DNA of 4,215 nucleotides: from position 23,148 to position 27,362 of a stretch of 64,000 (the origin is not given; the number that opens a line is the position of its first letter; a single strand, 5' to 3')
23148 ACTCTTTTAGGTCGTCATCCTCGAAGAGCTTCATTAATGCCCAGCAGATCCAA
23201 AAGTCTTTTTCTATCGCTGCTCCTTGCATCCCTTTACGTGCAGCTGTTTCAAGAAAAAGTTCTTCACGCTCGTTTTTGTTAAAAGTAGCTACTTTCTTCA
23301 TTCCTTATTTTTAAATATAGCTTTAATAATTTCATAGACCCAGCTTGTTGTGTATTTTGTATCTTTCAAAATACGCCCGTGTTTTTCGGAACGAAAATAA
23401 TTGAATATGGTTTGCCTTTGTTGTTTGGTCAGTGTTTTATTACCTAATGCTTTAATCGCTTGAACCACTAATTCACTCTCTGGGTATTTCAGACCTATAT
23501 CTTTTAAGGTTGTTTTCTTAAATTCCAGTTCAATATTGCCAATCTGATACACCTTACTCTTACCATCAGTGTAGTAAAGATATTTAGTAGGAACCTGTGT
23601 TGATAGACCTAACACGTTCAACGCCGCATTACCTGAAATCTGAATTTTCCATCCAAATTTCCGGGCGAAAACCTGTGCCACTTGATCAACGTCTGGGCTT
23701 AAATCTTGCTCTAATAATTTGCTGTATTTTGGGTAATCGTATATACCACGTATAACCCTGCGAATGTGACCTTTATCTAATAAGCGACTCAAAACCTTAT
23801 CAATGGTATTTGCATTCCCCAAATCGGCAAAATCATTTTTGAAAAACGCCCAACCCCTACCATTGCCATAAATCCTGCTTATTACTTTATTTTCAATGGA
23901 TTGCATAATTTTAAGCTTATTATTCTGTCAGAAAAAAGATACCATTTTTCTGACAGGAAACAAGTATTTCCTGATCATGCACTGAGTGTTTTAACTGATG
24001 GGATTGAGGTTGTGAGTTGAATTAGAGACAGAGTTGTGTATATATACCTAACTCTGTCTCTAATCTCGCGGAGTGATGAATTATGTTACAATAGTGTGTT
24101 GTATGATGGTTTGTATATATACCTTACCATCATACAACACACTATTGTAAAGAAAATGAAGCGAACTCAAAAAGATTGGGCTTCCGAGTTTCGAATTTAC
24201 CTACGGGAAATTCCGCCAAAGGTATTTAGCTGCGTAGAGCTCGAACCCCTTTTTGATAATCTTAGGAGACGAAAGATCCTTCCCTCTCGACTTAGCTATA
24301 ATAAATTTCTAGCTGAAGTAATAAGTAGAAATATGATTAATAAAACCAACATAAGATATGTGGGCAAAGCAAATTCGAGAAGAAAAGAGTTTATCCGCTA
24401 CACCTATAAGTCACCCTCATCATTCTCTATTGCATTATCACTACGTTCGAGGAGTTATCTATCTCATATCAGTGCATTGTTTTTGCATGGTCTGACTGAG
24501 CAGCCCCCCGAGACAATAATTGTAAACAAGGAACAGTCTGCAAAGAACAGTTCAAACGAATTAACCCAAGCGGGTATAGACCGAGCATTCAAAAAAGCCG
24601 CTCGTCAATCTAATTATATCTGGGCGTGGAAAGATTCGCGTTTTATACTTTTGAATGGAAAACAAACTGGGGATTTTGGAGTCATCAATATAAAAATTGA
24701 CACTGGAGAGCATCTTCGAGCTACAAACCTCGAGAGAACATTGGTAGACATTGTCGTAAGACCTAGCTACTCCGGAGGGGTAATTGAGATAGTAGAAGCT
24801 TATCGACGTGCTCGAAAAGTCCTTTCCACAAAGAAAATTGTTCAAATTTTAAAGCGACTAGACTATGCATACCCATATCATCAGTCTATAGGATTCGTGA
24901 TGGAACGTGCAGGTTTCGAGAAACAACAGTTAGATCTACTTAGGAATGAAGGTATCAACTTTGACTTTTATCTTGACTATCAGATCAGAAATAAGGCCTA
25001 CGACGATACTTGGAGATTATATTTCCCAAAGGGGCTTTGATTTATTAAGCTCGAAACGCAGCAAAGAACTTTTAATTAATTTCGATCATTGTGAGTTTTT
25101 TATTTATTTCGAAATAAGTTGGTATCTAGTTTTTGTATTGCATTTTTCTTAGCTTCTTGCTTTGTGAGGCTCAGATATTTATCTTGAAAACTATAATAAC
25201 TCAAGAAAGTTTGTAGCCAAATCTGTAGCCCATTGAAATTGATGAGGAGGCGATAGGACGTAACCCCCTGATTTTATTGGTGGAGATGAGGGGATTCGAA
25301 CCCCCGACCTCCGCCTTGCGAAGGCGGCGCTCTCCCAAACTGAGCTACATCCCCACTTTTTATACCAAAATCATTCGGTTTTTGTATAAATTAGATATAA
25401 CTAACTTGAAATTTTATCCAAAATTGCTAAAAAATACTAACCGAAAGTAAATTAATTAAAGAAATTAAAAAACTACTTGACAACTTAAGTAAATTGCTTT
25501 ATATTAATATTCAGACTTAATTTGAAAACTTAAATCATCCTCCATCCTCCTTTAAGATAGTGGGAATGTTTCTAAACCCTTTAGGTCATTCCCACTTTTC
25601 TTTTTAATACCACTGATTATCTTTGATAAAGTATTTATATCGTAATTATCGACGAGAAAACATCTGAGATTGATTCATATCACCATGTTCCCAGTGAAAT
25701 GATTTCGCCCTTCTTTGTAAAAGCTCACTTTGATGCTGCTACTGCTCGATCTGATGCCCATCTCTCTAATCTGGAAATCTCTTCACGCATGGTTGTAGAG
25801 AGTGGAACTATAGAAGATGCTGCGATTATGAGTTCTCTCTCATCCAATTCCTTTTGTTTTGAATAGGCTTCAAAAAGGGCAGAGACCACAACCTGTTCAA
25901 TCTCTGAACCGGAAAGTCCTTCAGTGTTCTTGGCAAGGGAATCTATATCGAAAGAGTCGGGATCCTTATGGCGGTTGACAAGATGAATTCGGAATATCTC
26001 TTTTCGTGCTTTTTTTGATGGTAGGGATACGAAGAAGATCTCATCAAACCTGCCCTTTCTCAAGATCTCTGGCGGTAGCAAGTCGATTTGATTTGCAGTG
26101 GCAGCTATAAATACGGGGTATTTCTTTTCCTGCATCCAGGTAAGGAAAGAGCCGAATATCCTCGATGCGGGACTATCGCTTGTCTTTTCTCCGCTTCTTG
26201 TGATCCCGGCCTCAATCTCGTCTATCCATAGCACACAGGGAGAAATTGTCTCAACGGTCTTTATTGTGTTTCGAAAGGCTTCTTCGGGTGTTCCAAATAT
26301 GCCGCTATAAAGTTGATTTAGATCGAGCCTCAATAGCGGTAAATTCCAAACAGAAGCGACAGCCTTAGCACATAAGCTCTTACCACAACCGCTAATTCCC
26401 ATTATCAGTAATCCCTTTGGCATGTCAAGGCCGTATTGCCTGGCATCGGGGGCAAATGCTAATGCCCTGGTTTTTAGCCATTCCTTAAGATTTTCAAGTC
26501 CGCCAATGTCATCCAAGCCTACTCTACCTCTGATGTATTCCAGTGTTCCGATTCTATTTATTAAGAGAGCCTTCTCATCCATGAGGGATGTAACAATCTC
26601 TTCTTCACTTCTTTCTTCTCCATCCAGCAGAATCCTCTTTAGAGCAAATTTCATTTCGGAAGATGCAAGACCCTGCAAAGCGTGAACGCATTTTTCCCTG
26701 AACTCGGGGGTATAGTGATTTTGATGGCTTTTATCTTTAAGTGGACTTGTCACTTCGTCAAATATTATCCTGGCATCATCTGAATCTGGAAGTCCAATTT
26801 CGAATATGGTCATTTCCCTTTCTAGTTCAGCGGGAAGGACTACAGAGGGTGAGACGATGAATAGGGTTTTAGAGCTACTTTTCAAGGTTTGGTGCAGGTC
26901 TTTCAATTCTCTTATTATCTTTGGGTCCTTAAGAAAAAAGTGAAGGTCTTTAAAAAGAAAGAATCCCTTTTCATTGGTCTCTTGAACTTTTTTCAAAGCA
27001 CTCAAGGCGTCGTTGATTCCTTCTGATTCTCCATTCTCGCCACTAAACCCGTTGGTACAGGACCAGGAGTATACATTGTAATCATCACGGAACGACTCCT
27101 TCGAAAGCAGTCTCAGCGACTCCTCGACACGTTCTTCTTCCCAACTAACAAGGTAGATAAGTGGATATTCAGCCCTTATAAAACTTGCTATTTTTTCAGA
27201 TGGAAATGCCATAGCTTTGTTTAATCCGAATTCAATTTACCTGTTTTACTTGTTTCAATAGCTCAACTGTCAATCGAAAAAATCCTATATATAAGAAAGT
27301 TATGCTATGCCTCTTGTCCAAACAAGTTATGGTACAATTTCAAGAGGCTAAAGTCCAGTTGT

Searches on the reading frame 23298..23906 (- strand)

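Call 58: search_protein_families(library=pfam, proteins=[window:23298-23906:-], max_evalue=0.01)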
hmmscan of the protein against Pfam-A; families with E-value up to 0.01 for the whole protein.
window:23298-23906:- (202 aa): 2 families
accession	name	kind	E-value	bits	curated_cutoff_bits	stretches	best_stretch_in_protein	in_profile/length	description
PF19570.5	DUF6088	-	2.9e-37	128.5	25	1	10-177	4-170/172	Family of unknown function (DUF6088)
PF13338.12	AbiEi_4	-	0.00074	20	25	1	39-56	29-46/49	Transcriptional regulator, AbiEi antitoxin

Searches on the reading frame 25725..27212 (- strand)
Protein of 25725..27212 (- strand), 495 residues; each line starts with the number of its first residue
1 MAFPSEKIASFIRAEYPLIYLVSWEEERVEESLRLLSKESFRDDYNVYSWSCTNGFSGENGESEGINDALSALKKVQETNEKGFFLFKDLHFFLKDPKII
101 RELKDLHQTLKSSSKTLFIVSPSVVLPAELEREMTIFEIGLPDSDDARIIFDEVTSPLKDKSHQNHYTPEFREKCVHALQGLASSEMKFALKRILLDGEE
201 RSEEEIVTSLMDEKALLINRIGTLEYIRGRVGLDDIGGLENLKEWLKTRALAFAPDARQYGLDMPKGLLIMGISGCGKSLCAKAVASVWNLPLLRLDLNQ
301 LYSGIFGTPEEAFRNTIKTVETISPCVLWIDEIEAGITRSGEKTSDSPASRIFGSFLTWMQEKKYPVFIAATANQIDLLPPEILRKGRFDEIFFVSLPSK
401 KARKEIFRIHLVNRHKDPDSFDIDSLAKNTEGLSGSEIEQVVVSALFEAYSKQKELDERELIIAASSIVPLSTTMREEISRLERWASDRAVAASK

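Call 12: find_encoding_contigs(protein=window:25725-27212:-, flank=3000, max_places=10)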
Protein window:25725-27212:- (495 aa): 7 contigs read that carry it; 2 places shown.
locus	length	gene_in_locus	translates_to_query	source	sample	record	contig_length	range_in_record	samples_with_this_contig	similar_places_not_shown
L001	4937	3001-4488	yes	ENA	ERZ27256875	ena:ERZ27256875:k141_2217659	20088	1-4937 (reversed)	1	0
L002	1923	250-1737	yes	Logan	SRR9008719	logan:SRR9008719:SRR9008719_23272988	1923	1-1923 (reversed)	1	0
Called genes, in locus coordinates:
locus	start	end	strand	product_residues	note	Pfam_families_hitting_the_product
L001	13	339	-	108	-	PF00355:Rieske, PF13806:Rieske_2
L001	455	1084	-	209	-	PF14597:Lactamase_B_5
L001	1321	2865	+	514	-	PF00682:HMGL-like, PF22617:HCS_D2, PF08502:LeuA_dimer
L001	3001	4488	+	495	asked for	PF00004:AAA, PF17862:AAA_lid_3 (weak)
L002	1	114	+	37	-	?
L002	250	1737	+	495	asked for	PF00004:AAA, PF17862:AAA_lid_3 (weak)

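Call 46: search_protein_families(library=pfam, proteins=[window:25725-27212:-])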
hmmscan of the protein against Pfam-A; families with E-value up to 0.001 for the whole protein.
window:25725-27212:- (495 aa): 2 families
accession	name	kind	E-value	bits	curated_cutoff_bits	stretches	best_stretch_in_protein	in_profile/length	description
PF00004.35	AAA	-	3.2e-29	102.5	21.2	1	268-396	1-130/131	ATPase family associated with various cellular activities (AAA)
PF17862.7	AAA_lid_3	-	1.1e-07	31.8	27.2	1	421-455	2-36/45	AAA+ lid domain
